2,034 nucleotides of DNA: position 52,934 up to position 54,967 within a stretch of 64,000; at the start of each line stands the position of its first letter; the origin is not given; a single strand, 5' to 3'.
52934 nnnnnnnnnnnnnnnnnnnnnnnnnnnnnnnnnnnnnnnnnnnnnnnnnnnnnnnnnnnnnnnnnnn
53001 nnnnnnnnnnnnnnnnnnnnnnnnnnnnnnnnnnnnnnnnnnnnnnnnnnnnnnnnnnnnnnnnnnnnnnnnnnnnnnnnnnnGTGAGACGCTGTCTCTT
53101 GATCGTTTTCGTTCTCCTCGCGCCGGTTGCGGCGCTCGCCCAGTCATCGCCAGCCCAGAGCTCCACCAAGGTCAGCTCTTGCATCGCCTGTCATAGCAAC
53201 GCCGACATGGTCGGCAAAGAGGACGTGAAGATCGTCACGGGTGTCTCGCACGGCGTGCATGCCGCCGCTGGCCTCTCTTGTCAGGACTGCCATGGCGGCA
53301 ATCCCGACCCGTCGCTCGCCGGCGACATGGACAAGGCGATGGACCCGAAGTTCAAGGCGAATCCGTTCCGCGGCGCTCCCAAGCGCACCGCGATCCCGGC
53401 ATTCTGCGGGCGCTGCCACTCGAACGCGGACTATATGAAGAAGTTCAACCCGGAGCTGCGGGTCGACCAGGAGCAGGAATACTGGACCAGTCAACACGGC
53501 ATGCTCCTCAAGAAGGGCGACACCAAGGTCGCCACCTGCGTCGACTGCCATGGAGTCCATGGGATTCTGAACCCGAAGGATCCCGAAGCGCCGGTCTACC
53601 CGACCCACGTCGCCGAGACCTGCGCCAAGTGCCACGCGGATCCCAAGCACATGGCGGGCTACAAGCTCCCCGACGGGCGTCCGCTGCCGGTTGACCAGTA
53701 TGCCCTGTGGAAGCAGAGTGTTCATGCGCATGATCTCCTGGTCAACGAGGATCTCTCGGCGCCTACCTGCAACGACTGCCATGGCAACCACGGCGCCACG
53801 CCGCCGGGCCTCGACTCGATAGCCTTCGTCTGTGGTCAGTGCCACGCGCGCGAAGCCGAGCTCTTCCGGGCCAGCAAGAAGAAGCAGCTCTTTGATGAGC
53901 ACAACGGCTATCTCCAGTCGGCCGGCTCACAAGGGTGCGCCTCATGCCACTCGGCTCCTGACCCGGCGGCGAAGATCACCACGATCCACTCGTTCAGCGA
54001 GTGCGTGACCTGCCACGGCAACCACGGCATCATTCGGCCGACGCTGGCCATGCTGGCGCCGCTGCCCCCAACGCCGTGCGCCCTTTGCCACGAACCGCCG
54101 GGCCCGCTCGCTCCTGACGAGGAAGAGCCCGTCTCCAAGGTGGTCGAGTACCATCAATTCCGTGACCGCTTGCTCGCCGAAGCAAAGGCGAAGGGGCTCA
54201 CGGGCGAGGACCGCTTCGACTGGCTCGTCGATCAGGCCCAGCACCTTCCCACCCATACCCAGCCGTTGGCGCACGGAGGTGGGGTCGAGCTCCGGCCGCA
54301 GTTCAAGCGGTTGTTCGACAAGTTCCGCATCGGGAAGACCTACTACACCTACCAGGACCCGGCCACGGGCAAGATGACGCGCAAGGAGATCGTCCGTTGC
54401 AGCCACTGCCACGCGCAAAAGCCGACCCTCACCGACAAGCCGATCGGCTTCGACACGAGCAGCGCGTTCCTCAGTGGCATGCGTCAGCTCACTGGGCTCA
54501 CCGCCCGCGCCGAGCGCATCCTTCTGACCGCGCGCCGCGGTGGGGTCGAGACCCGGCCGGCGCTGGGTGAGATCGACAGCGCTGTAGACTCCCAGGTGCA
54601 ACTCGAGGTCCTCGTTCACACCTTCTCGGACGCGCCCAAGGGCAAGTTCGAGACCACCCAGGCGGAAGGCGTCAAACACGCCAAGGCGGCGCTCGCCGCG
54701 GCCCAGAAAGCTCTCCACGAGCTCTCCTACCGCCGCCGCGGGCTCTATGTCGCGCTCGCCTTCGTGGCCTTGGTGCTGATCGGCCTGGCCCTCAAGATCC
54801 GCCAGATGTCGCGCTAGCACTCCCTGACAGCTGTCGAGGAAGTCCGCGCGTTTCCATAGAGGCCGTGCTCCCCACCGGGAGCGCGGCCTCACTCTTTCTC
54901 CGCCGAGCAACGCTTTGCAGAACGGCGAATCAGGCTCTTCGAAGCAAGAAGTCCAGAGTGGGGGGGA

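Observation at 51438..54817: bc-type complex in which cytochrome c1 is replaced by a membrane-anchored 11-haem cytochrome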

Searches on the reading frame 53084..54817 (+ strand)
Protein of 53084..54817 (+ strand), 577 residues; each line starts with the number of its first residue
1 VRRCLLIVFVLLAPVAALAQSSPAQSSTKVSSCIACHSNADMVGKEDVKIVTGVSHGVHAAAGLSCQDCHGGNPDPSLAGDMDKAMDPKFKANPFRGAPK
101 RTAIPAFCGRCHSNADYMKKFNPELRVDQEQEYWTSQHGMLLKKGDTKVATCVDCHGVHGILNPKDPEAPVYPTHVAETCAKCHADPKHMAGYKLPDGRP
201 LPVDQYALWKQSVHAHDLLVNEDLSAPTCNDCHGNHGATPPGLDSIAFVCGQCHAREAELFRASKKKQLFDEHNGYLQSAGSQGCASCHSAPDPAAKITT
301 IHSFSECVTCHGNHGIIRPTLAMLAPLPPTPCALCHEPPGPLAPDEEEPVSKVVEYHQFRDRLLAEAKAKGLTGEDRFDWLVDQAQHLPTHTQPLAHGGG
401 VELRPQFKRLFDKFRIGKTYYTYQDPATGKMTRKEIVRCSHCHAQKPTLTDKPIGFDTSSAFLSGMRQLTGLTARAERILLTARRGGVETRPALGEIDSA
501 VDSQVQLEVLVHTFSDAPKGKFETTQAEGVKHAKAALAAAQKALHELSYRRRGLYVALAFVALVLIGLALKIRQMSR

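Call 4: search_protein_families(library=pfam, proteins=[window:53084-54817:+], max_evalue=0.01)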
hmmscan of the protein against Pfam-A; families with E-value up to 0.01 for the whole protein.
window:53084-54817:+ (577 aa): 6 families
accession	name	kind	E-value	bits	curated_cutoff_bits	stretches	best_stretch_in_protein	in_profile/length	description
PF14522.11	Cytochrome_C7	-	4.5e-16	58.9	24.8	1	54-156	3-66/67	Cytochrome c7 and related cytochrome c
PF14537.11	Cytochrom_c3_2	-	1.9e-13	51.1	25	2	58-184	1-78/79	Cytochrome c3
PF09699.15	Paired_CXXCH_1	-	4.1e-13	49.2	20.6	2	228-258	8-40/41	Doubled CXXCH motif (Paired_CXXCH_1)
PF22113.1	Mtrc-MtrF_II-IV_dom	-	2.5e-10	40.6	30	1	65-159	83-166/176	Outer membrane cytochrome MtrC/MtrF-like, domains II/IV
PF22678.1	Cytochrom_c_NrfB-like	-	7.2e-05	23.6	27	0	24-71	27-66/89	Cytochrome c-type protein NrfB-like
PF09003.16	Arm-DNA-bind_1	-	0.0019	18.6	22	1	402-431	11-39/74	Bacteriophage lambda integrase, Arm DNA-binding domain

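Call 5: find_homologous_proteins(query=window:53084-54817:+)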
Query window:53084-54817:+ (577 aa): 5888 proteins with E <= 0.001 among 8000 candidates; the best 120 are listed.
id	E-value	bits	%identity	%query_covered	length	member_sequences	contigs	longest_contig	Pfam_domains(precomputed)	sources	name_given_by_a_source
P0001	0.0e+0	1256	92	100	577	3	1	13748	PF09699.16,PF14537.12,PF14522.12,PF22113.2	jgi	-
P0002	0.0e+0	1031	77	100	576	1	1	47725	PF09699.16,PF14537.12,PF22678.2,PF14522.12,PF22113.2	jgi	jgi:Cytochrome c3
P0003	0.0e+0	1030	78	98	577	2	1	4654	PF09699.16,PF14537.12,PF14522.12,PF22113.2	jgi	jgi:hypothetical protein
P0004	0.0e+0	1021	77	97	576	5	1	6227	PF09699.16,PF14537.12,PF14522.12,PF22113.2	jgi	jgi:hypothetical protein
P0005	0.0e+0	1021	75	100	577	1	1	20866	PF09699.16,PF14537.12,PF14522.12,PF22113.2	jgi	jgi:cytochrome c553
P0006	1.8e-298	1009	74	100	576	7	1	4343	PF09699.16,PF14537.12,PF22678.2,PF14522.12,PF22113.2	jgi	-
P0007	2.4e-298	1009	76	97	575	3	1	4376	PF09699.16,PF14537.12,PF22678.2,PF14522.12,PF22113.2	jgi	jgi:hypothetical protein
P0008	5.1e-298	1008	77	95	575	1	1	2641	PF09699.16,PF14537.12,PF14522.12,PF22113.2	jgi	jgi:cytochrome c553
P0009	8.5e-298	1007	76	98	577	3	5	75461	PF09699.16,PF14537.12,PF22678.2,PF14522.12,PF22113.2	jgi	jgi:hypothetical protein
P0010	6.2e-297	1004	75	100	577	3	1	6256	PF09699.16,PF14537.12,PF14522.12,PF22113.2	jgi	jgi:cytochrome c553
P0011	6.4e-297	1004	74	100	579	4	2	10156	PF09699.16,PF14537.12,PF22678.2,PF14522.12,PF22113.2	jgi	jgi:hypothetical protein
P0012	2.3e-296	1002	75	99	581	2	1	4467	PF09699.16,PF14537.12,PF22678.2,PF14522.12,PF22113.2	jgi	jgi:hypothetical protein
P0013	3.9e-295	998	75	100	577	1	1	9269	PF09699.16,PF14537.12,PF22678.2,PF14522.12,PF22113.2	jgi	jgi:hypothetical protein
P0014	1.3e-294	996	76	98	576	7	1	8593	PF09699.16,PF14537.12,PF22678.2,PF14522.12,PF22113.2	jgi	jgi:hypothetical protein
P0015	4.1e-292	988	75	95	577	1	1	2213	PF09699.16,PF14537.12,PF22678.2,PF14522.12,PF22113.2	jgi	-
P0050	9.5e-230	782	60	100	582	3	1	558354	PF09699.16,PF14537.12,PF22678.2,PF14522.12,PF22113.2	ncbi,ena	-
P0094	2.2e-220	751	58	98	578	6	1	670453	PF09699.16,PF14537.12,PF14522.12,PF22113.2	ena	-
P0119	1.6e-217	742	59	96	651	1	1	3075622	PF09699.16,PF14537.12,PF14522.12,PF22113.2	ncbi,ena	-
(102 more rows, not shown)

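Call 7: find_related_loci(query=window:53084-54817:+, collection=genome_contigs, flank=8000)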
Query window:53084-54817:+ (577 aa) in genome_contigs; peptide patterns used: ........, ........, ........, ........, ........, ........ (x = any residue, [..] = any of these).
599 stretches matched a pattern (row limit reached: there are more); 540 encode a relative of the query (tblastn E <= 1e-3); the best 80 are kept; 80 distinct loci.
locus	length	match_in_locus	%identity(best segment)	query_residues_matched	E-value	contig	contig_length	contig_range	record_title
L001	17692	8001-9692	57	5-576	0e+0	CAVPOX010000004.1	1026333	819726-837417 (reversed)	MAG: uncultured Acidobacteriota bacterium isolate MFD09779.bin.2.66 genome assembly, contig: contig_33, whole genome sho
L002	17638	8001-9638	62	31-575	0e+0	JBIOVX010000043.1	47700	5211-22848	MAG: Thermoanaerobaculia bacterium isolate MAG097 k127_1676589, whole genome shotgun sequence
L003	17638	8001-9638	62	31-575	0e+0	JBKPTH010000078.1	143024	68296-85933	MAG: Acidobacteriota bacterium isolate GS_EKS_MAG_00001 GS_EKS_000001092360, whole genome shotgun sequence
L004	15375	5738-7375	64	31-575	0e+0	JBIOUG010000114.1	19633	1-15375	MAG: Thermoanaerobaculia bacterium isolate MAG140 k127_2677419, whole genome shotgun sequence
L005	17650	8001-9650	57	26-576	0e+0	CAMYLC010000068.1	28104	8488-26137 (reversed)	MAG: Thermoanaerobaculia bacterium isolate FCS_M_Acidobacteriota_05 genome assembly, contig: scaffold_2240, whole genome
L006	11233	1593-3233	61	31-577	0e+0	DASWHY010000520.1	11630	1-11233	MAG TPA_asm: Thermoanaerobaculia bacterium isolate SMAG_U2854 k141_2845402, whole genome shotgun sequence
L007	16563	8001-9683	55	15-575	0e+0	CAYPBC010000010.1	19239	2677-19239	MAG TPA_asm: uncultured Thermoanaerobaculia bacterium isolate SRP155585_co2_221 genome assembly, contig: NODE_1427_lengt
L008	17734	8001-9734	54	1-576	0e+0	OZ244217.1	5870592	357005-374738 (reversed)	MAG: Acidobacteriota bacterium isolate 56fa84c0-3c2b-46b5-96e5-8c9fc5647fca genome assembly, chromosome: 1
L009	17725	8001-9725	55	1-576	0e+0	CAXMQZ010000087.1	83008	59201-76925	MAG: uncultured Polyangiaceae bacterium isolate 10C-St20-MC-01_bin.6.orig genome assembly, contig: k141_843918, whole ge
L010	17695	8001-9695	54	4-575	0e+0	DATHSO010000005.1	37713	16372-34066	MAG TPA_asm: Candidatus Methylomirabilota bacterium isolate SMAG_U16053 k141_493023, whole genome shotgun sequence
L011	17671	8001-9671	57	22-576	0e+0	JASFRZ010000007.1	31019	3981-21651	MAG: Acidobacteriota bacterium isolate D1103M02metaG_sub_Bin_406 D1103M02metaG_FD_scaffold_131_c1, whole genome shotgun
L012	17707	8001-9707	54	5-576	0e+0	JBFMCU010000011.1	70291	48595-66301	MAG: Planctomycetota bacterium isolate MAG201 MAG201_11, whole genome shotgun sequence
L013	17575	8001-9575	56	31-556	0e+0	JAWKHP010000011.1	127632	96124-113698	MAG: Thermoanaerobaculia bacterium isolate ABC1.176 ABC1.176.fa-11, whole genome shotgun sequence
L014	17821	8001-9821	54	31-576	0e+0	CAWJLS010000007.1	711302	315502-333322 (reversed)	MAG: uncultured Acidobacteriota bacterium isolate MFD05684.bin.3.171 genome assembly, contig: contig_34070, whole genome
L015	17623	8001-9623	54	31-574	0e+0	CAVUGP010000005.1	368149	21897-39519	MAG: uncultured Chloroflexia bacterium isolate MFD02416.bin.1.138 genome assembly, contig: contig_18184, whole genome sh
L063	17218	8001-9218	45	4-575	1e-83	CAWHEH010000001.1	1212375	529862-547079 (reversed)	MAG: Blastocatellia bacterium isolate MFD00905.bin.2.1 genome assembly, contig: contig_10705, whole genome shotgun seque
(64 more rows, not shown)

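Call 11: search_solved_structures(query=window:53084-54817:+, max_evalue=1)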
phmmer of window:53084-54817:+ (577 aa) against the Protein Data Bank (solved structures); distinct sequences matched with E-value up to 1: 4.
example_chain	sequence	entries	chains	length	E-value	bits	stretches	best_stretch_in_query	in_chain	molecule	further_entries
6lod_A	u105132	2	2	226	0.17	13.6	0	226-320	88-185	MULTIHEME_CYTC domain-containing protein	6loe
6r2q_A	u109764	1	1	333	0.26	13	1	150-188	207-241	Cystathionine beta-synthase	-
8e5f_A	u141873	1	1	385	0.67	11.6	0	6-69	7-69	c-type cytochrome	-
7qca_SBB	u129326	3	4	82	0.79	11.4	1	258-293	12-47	eS27 SBB | eS27 | 40S ribosomal protein S27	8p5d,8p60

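Call 18: search_protein_families(library=ncbifam, proteins=[window:53084-54817:+], max_evalue=0.001)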
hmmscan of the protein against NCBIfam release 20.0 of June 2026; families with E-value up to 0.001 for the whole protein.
window:53084-54817:+ (577 aa): 1 family
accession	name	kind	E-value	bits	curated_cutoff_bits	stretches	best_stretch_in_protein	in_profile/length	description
TIGR03508.1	decahem_SO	subfamily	5.2e-13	49.1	192.2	1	116-187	110-177/258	DmsE family decaheme c-type cytochrome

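Call 28: predict_structure(alignment_id=A1)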
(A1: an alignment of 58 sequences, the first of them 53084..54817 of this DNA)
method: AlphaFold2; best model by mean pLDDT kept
length: 577 residues; sequences in the alignment: 58
mean_pLDDT: 85.2   pTM: 0.79
mean pLDDT of the five models: 85.2, 78.7, 78.5, 73.3, 72.7
residues with pLDDT >= 90: 268; 70-90: 248; 50-70: 45; < 50: 16
segments of 3 or more residues with pLDDT < 50: 20-27, 91-96
pLDDT, mean of each block of 10 residues (from residue 1): 63 56 50 82 82 86 81 80 69 55 87 82 72 87 91 88 91 93 91 83 91 90 90 71 61 87 93 88 87 89 84 74 89 87 83 92 97 94 91 87 84 84 92 92 91 93 93 91 88 91 93 94 96 95 93 95 97 88
secondary structure, 60 per line:
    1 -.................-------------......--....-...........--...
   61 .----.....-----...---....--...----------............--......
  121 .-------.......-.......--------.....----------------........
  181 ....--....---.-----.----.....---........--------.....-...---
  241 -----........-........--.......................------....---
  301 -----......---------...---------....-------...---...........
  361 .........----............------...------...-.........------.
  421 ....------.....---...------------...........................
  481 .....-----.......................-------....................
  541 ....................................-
elements in order: H2-18 H32-37 H40-43 H45-55 H58-61 H66-70 H82-85 H101-112 H115-121 H129-135 H137-143 H152-156 H173-184 H187-190 H205-209 H213-220 H229-233 H246-253 H255-262 H265-287 H294-297 H306-311 H333-336 H350-369 H374-385 E392-394 E401-403 H405-413 E420-424 E431-435 H454-485 H491-513 H521-576

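Call 30: fold_search(model_id=the predicted structure, library=pdb)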
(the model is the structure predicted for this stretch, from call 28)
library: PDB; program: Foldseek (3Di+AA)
matches with E <= 10: 150; with E <= 0.001: 0
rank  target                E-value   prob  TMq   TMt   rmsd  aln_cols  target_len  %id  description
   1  2ot4_A                3.7e-01  0.57  0.13  0.15  13.0       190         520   12  Structure of a hexameric multiheme c nitrite reductase from the extremophile bacterium Thiolkalivibrio nitratireducens (released 2008-04-08)
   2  3rkh_A                4.0e-01  0.90  0.14  0.15   9.4       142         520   10  Structure of the Thioalkalivibrio nitratireducens cytochrome c nitrite reductase in a complex with nitrite (full occup (released 2011-06-15)
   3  3f29_B                4.8e-01  0.87  0.14  0.15   9.5       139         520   12  Structure of the Thioalkalivibrio nitratireducens cytochrome c nitrite reductase in complex with sulfite (released 2008-12-09)
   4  3mmo_A                4.8e-01  0.57  0.14  0.15  12.7       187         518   11  Structure of the Thioalkalivibrio nitratireducens cytochrome c nitrite reductase in complex with cyanide (released 2010-09-29)
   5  4n4j                  5.3e-01  0.57  0.30  0.34  11.1       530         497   13  Kuenenia stuttgartiensis hydroxylamine oxidoreductase (released 2013-12-11)
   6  4po2_A                5.6e-01  0.35  0.11  0.23  10.9       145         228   14  Crystal Structure of the Stress-Inducible Human Heat Shock Protein HSP70 Substrate-Binding Domain in Complex with Pept (released 2014-08-20)
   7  3ttb_A                6.6e-01  0.91  0.13  0.15   5.0       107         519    8  Structure of the Thioalkalivibrio paradoxus cytochrome c nitrite reductase in complex with sulfite (released 2011-10-05)
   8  9qvq_B                6.6e-01  0.30  0.12  0.19  11.7       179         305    9  Crystal structure of the CtaG_H128A variant from Ruminiclostridium cellulolyticum in complex with PHBA (P2(1)-medium) (released 2025-10-01)
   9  9qvo                  7.3e-01  0.30  0.12  0.19  11.7       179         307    9  Crystal structure of the CtaG_H128A variant from Ruminiclostridium cellulolyticum (P2(1)-small) (released 2025-10-01)
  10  3f29_A                7.6e-01  0.75  0.14  0.15   9.5       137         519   12  Structure of the Thioalkalivibrio nitratireducens cytochrome c nitrite reductase in complex with sulfite (released 2008-12-09)
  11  9qvj_A                7.6e-01  0.28  0.12  0.19  11.6       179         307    9  Crystal structure of CtaG from Ruminiclostridium cellulolyticum (P2(1)-medium) (released 2025-10-01)
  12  9qvl                  8.3e-01  0.28  0.12  0.19  15.0       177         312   10  Crystal structure of the CtaG_C11A variant from Ruminiclostridium cellulolyticum (P2(1)2(1)2(1)-small) (released 2025-10-01)
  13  3sxq_B                1.1e+00  0.75  0.12  0.14   4.7       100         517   10  Structure of a hexameric multiheme c nitrite reductase from the extremophile bacterium Thiolkalivibrio paradoxus (released 2012-09-26)
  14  9qvs                  1.1e+00  0.25  0.12  0.20  11.8       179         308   10  Crystal structure of the CtaG_D144N variant from Ruminiclostridium cellulolyticum (P2(1)-small) (released 2025-10-01)
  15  9qvk                  1.1e+00  0.21  0.12  0.19  11.7       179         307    9  Crystal structure of the CtaG_C11A variant from Ruminiclostridium cellulolyticum (P2(1)-small) (released 2025-10-01)
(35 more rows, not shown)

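Call 37: list_cluster_members(proteins=[window:53084-54814:+, window:51918-53084:+, window:51438-51911:+, window:51483-51911:+, window:51300-51911:+])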
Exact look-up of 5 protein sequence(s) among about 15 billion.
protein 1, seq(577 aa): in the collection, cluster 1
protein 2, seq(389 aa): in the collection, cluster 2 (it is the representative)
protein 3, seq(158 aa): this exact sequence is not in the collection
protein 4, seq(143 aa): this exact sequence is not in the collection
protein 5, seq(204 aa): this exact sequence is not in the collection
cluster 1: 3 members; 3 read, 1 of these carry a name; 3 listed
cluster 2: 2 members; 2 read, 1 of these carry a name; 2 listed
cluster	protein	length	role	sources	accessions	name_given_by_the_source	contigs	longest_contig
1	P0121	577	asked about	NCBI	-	-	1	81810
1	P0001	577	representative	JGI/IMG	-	-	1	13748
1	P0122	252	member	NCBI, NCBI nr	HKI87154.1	MAG TPA: cytochrome c3 family protein, partial [Thermoanaerobaculia bacterium] | cytochrome c3 family protein [Thermoanaerobaculia bacterium]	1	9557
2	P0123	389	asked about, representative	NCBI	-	-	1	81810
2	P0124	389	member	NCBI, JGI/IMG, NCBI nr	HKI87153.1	MAG TPA: cytochrome bc complex cytochrome b subunit [Thermoanaerobaculia bacterium] | cytochrome bc complex cytochrome b subunit [Thermoanaerobaculia bacterium]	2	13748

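Call 39: find_encoding_contigs(protein=P0123, flank=10000, max_places=3)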
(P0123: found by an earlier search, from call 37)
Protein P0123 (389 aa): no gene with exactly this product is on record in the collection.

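Call 40: find_encoding_contigs(protein=P0001, flank=10000, max_places=3)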
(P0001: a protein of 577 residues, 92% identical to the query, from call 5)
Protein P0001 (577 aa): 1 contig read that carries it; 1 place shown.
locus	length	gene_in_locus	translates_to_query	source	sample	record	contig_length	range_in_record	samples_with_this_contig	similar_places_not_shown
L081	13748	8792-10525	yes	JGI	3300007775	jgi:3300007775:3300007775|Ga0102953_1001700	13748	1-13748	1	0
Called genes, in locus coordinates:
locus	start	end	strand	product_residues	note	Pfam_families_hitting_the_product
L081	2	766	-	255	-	?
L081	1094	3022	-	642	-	PF02085:Cytochrom_CIII (faint), PF09699:Paired_CXXCH_1 (faint), PF14522:Cytochrome_C7 (weak), PF14537:Cytochrom_c3_2 (faint), PF14522:Cytochrome_C7 (weak), PF01292:Ni_hydr_CYTB (weak)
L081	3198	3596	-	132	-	PF00034:Cytochrom_C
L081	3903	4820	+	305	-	PF22113:Mtrc-MtrF_II-IV_dom (faint), PF14522:Cytochrome_C7 (faint), PF22678:Cytochrom_c_NrfB-like (weak), PF14537:Cytochrom_c3_2 (weak), PF09699:Paired_CXXCH_1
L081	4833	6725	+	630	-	PF13505:OMP_b-brl (faint)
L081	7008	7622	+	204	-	PF00355:Rieske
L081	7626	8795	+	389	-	PF00033:Cytochrome_B, PF13631:Cytochrom_B_N_2, PF00032:Cytochrom_B_C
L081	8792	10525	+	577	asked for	PF14522:Cytochrome_C7 (faint), PF22113:Mtrc-MtrF_II-IV_dom (faint), PF09699:Paired_CXXCH_1 (faint), PF14537:Cytochrom_c3_2 (weak)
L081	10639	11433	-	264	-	PF01073:3Beta_HSD, PF01370:Epimerase, PF07993:NAD_binding_4, PF16363:GDP_Man_Dehyd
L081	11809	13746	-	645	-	?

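Call 59: search_protein_representatives(protein=window:53084-54817:+)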
Query: 577 residues. Proteins with E-value up to 0.001 (for the whole library): 2962; up to 1e-10: 1523; up to 1e-30: 416. The best 150 are listed.
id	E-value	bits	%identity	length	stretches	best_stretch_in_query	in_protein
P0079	2.5e-223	759.3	60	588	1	4-576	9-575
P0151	7.0e-161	553.1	49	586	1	29-576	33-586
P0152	8.0e-151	519.8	44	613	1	4-577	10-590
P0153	1.2e-145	502.7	61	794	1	46-447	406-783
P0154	3.2e-141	488.1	43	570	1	10-573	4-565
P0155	5.8e-140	484.0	55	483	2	31-272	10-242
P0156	2.4e-139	481.9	52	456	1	127-576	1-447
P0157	9.0e-126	437.1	58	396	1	18-337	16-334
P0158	1.5e-105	370.4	61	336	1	12-267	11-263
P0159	6.4e-105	368.3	61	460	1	19-264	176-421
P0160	8.1e-101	354.7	39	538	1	46-577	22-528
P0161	8.1e-100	351.4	58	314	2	362-574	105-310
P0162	4.3e-99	349.0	48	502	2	20-269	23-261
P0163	5.5e-90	319.0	41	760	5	30-271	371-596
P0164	3.1e-87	309.9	60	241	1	190-427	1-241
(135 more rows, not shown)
